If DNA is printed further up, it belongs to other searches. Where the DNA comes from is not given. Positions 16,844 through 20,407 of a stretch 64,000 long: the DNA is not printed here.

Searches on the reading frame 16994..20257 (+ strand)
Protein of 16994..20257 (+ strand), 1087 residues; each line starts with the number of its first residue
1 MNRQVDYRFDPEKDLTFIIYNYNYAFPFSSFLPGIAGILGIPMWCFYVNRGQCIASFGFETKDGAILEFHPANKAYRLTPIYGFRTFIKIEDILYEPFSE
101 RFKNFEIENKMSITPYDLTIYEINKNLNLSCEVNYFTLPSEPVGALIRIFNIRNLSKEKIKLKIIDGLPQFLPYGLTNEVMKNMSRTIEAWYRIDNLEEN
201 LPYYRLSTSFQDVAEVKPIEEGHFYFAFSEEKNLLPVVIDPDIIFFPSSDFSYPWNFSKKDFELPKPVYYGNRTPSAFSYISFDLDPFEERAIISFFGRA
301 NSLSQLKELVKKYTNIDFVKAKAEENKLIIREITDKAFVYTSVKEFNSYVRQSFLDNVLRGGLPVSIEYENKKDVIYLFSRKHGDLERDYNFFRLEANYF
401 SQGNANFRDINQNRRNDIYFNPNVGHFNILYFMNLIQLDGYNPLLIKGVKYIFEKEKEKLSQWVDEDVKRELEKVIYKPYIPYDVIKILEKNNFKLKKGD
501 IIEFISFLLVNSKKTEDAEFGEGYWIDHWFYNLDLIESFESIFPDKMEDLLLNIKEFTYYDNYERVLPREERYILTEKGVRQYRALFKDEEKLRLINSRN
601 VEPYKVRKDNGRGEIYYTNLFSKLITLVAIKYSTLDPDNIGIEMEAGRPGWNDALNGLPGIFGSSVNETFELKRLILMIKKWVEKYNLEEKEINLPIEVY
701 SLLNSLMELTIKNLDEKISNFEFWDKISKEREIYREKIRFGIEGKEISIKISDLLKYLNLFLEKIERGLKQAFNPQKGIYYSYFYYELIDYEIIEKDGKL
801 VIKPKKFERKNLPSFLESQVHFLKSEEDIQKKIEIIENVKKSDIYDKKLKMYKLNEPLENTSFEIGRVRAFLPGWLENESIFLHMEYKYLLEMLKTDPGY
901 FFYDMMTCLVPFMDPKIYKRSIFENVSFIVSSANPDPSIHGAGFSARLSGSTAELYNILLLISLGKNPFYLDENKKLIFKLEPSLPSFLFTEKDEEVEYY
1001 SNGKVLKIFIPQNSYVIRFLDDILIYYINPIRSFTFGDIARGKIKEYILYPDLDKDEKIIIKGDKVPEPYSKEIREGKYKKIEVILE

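Call 3: search_protein_families(library=pfam, proteins=[window:16994-20257:+], max_evalue=0.01)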
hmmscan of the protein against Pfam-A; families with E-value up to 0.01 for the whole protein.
window:16994-20257:+ (1087 aa): 1 family
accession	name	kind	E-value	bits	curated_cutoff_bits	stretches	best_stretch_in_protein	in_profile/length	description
PF17167.11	Glyco_hydro_94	-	0.00059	19.1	27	1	834-960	291-415/420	Glycosyl hydrolase 94 superfamily, catalytic domain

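Call 4: search_protein_families(library=padloc, proteins=[window:16994-20257:+], max_evalue=0.01)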
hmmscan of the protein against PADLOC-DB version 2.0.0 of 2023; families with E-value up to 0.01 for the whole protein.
window:16994-20257:+ (1087 aa): 0 families

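Call 7: search_protein_families(library=ncbifam, proteins=[window:16994-20257:+], max_evalue=0.01)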
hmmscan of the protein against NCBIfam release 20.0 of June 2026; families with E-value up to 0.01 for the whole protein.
window:16994-20257:+ (1087 aa): 1 family
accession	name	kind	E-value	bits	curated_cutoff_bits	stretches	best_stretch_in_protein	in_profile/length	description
NF058639.1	GH149_beta_1_3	equivalog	5e-35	120.5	1150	3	523-855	514-831/1134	1,3-beta-D-glucan phosphorylase, GH149 family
